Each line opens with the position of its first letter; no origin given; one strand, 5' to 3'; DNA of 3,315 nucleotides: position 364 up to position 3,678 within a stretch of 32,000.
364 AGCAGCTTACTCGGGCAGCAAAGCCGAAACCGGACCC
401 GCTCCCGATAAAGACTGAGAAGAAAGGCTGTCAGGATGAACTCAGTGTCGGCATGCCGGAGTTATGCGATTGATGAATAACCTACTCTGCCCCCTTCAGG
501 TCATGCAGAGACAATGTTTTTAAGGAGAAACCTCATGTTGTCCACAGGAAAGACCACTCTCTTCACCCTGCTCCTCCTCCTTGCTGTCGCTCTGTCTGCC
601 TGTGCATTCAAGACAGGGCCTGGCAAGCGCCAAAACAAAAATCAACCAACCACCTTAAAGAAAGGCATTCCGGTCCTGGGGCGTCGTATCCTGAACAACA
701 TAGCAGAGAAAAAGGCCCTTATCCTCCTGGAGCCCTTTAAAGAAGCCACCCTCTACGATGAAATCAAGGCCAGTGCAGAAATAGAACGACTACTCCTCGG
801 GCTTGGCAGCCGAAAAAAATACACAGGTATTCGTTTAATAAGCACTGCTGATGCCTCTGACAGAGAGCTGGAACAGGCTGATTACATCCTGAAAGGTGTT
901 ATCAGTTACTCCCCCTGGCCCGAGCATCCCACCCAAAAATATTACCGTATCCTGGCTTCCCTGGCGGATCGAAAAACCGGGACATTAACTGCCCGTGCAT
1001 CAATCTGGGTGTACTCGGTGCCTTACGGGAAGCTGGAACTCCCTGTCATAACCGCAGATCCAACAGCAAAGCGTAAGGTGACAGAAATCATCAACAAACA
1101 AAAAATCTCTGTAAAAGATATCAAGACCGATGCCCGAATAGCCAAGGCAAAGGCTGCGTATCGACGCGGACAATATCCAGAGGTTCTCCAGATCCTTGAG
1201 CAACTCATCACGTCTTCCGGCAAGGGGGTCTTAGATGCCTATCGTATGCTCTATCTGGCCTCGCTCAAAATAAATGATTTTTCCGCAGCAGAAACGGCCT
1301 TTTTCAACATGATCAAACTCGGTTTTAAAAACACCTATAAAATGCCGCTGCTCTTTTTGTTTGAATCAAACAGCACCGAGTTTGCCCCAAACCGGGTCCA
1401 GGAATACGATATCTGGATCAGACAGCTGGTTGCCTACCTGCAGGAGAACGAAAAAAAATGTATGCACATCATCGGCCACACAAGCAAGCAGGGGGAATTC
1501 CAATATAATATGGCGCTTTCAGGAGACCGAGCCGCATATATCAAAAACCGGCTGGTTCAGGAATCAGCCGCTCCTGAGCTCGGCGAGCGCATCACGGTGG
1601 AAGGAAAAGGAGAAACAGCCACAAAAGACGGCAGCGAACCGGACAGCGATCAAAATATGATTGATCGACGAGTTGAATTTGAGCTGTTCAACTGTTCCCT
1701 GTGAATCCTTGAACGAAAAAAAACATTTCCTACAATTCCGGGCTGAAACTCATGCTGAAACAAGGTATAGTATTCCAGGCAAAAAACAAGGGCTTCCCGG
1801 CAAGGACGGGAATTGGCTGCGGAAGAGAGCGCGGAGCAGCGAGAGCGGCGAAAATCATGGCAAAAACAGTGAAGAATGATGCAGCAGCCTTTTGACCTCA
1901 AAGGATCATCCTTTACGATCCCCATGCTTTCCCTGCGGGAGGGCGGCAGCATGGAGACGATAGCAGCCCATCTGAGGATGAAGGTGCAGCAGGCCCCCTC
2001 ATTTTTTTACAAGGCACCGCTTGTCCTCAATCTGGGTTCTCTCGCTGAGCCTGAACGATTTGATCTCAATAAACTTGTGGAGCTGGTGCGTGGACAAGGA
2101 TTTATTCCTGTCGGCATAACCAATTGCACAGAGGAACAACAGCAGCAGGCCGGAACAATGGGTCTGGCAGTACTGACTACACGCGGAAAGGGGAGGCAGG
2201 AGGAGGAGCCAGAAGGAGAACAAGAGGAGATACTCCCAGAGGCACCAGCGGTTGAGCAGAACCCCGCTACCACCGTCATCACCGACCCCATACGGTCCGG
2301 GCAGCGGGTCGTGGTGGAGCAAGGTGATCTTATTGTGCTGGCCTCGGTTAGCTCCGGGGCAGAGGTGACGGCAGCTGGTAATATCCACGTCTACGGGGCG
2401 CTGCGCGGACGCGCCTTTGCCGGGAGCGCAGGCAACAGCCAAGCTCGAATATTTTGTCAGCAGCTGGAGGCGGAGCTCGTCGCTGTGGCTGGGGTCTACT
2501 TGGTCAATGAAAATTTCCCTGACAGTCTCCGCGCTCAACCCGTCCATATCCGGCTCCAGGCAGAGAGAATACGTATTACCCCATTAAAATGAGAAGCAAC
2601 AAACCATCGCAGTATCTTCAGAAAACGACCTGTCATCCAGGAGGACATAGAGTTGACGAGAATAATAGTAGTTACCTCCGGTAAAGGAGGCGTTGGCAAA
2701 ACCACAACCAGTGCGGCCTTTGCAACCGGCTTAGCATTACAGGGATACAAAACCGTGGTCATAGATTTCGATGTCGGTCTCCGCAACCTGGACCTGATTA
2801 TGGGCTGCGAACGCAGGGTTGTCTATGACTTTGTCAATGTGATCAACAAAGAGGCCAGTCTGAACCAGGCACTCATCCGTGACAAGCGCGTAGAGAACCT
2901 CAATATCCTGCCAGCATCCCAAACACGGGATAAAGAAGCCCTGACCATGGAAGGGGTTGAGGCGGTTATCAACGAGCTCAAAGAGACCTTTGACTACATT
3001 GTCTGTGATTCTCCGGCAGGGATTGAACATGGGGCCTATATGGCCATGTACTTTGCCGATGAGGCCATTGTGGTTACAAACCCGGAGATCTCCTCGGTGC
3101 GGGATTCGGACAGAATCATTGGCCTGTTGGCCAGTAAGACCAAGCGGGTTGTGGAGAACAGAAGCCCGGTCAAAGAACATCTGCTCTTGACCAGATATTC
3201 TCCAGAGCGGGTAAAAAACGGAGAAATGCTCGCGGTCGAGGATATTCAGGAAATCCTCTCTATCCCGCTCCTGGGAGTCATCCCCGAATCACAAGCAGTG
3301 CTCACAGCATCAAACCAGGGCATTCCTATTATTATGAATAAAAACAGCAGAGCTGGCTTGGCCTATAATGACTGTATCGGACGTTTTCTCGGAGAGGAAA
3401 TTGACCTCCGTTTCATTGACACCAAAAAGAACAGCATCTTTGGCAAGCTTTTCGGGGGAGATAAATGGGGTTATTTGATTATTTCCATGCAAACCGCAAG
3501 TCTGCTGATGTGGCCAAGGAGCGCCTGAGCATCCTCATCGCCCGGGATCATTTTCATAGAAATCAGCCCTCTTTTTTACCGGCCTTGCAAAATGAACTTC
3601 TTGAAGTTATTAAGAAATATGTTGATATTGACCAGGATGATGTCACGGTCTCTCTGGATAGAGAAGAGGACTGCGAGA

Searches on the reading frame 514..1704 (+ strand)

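Call 72: search_protein_families(library=pfam, proteins=[window:514-1704:+], max_evalue=0.0001)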
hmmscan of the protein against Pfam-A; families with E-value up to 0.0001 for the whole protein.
window:514-1704:+ (396 aa): 1 family
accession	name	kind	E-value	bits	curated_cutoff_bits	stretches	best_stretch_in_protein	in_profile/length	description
PF00691.25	OmpA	-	2.4e-11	44.3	27.2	1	282-380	1-94/98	OmpA family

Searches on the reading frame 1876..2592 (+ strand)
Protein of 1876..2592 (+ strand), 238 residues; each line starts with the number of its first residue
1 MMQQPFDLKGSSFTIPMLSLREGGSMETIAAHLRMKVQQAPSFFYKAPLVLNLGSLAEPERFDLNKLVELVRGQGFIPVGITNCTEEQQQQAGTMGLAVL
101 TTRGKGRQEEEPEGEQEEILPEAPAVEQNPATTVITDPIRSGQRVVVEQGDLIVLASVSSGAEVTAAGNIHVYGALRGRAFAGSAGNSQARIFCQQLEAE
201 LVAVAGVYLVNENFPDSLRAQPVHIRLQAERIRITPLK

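Call 72: search_protein_families(library=pfam, proteins=[window:1876-2592:+], max_evalue=0.0001)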
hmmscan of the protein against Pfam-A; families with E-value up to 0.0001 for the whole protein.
window:1876-2592:+ (238 aa): 2 families
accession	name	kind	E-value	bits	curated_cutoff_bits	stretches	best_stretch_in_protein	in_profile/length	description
PF03775.22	MinC_C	-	2.9e-31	107.9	33.2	1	134-234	1-101/102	Septum formation inhibitor MinC, C-terminal domain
PF05209.18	MinC_N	-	8e-15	55.1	27.3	1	6-78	1-71/71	Septum formation inhibitor MinC, N-terminal domain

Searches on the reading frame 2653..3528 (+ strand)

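Call 72: search_protein_families(library=pfam, proteins=[window:2653-3528:+], max_evalue=0.0001)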
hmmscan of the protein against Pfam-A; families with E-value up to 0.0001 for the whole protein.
window:2653-3528:+ (291 aa): 7 families
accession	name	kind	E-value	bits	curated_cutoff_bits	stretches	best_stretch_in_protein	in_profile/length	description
PF13614.12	AAA_31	-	1.3e-21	77.8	27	1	2-155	1-160/177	AAA domain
PF01656.29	CbiA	-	4.4e-21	75.6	25.4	1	5-226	1-125/125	CobQ/CobB/MinD/ParA nucleotide binding domain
PF10609.15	ParA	-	4.9e-18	65.9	27.1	1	2-236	3-236/246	NUBPL iron-transfer P-loop NTPase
PF09140.17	MipZ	-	3.4e-11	43.4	20.7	1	3-163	1-146/262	ATPase MipZ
PF02374.21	ArsA_ATPase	-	3.7e-08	33.4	24.3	1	5-40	3-38/305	Anion-transporting ATPase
PF06564.18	CBP_BcsQ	-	1.4e-06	28.5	21.3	1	4-148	3-151/234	Cellulose biosynthesis protein BcsQ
PF13479.12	AAA_24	-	2.1e-05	24.9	27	1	6-120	5-72/195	AAA domain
